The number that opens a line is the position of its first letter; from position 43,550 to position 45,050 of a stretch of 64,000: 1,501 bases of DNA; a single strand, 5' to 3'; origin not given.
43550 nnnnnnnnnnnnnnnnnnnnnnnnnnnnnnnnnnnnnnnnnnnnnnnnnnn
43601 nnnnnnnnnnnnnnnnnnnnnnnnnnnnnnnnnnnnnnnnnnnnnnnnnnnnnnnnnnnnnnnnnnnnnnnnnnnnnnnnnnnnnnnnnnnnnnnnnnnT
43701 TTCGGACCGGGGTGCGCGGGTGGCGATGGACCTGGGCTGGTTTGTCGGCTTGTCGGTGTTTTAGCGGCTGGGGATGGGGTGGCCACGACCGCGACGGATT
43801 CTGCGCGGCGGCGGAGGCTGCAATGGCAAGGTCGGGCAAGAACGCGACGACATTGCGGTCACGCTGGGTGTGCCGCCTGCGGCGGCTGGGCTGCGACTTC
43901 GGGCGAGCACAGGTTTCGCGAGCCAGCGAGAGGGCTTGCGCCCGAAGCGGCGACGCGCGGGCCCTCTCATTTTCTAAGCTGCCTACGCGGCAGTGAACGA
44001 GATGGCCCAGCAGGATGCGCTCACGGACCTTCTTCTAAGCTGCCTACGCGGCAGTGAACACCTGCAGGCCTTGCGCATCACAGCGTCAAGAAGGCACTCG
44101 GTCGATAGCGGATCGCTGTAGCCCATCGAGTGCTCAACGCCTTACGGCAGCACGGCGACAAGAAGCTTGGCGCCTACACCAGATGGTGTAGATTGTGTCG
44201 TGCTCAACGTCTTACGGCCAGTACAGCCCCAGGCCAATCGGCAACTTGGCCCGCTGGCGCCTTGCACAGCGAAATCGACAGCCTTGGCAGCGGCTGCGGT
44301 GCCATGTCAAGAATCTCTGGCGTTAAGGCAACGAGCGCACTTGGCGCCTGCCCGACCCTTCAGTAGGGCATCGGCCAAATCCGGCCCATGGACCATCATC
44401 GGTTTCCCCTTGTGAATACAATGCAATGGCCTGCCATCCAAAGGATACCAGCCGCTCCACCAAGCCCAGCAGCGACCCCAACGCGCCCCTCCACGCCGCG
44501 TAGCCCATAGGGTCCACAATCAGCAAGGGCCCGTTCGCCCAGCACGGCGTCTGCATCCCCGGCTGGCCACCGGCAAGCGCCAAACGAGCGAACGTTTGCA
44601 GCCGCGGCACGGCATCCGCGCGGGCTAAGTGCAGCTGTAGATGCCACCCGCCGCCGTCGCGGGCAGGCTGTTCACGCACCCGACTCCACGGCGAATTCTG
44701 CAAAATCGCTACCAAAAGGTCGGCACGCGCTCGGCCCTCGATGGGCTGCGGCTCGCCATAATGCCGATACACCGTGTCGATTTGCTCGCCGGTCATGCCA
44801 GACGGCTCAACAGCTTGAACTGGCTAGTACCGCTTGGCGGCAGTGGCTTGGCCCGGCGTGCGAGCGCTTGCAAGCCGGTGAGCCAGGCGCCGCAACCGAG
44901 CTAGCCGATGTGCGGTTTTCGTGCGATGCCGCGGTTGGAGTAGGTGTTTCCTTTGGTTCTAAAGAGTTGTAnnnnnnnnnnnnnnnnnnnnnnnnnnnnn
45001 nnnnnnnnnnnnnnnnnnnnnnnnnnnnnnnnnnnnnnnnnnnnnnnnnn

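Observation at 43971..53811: Tandem or nested integrative elements at tRNA-Arg(TCT): full integrase plus a 5'-truncated duplicate, degenerate att copy, lower-GC cargo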

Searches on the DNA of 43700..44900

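Call 54: search_rna_families(source=window, start=43700, end=44900, threshold=evalue, max_evalue=10, show_alignments=6)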
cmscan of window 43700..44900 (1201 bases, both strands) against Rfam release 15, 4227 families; matches with E-value up to 10: 7.
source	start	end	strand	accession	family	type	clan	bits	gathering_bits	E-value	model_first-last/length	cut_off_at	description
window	43971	43998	-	RF01317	CRISPR-DR4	Gene; CRISPR;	CL00014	45.9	35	2.9e-09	1-28/28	no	CRISPR RNA direct repeat element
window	44032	44059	-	RF01317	CRISPR-DR4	Gene; CRISPR;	CL00014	42.5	35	3.3e-08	1-28/28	no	CRISPR RNA direct repeat element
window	44130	44164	+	RF01336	CRISPR-DR23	Gene; CRISPR;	-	31.3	45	0.0011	1-36/36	no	CRISPR RNA direct repeat element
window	44130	44166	-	RF01343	CRISPR-DR33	Gene; CRISPR;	-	22.5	39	0.049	1-37/37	no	CRISPR RNA direct repeat element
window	43928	43968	+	RF03296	MIR8788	Gene; miRNA;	-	17.5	124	7.2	1-138/138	no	MIR8788 microRNA precursor family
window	44795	44840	-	RF03711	mir-784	Gene; miRNA;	-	15.4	94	8.9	1-77/77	no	mir-784 microRNA precursor family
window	44165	44222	-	RF04316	mgtE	Cis-reg;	-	12.8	200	1.2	76-136/306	no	mgtE ncRNA motif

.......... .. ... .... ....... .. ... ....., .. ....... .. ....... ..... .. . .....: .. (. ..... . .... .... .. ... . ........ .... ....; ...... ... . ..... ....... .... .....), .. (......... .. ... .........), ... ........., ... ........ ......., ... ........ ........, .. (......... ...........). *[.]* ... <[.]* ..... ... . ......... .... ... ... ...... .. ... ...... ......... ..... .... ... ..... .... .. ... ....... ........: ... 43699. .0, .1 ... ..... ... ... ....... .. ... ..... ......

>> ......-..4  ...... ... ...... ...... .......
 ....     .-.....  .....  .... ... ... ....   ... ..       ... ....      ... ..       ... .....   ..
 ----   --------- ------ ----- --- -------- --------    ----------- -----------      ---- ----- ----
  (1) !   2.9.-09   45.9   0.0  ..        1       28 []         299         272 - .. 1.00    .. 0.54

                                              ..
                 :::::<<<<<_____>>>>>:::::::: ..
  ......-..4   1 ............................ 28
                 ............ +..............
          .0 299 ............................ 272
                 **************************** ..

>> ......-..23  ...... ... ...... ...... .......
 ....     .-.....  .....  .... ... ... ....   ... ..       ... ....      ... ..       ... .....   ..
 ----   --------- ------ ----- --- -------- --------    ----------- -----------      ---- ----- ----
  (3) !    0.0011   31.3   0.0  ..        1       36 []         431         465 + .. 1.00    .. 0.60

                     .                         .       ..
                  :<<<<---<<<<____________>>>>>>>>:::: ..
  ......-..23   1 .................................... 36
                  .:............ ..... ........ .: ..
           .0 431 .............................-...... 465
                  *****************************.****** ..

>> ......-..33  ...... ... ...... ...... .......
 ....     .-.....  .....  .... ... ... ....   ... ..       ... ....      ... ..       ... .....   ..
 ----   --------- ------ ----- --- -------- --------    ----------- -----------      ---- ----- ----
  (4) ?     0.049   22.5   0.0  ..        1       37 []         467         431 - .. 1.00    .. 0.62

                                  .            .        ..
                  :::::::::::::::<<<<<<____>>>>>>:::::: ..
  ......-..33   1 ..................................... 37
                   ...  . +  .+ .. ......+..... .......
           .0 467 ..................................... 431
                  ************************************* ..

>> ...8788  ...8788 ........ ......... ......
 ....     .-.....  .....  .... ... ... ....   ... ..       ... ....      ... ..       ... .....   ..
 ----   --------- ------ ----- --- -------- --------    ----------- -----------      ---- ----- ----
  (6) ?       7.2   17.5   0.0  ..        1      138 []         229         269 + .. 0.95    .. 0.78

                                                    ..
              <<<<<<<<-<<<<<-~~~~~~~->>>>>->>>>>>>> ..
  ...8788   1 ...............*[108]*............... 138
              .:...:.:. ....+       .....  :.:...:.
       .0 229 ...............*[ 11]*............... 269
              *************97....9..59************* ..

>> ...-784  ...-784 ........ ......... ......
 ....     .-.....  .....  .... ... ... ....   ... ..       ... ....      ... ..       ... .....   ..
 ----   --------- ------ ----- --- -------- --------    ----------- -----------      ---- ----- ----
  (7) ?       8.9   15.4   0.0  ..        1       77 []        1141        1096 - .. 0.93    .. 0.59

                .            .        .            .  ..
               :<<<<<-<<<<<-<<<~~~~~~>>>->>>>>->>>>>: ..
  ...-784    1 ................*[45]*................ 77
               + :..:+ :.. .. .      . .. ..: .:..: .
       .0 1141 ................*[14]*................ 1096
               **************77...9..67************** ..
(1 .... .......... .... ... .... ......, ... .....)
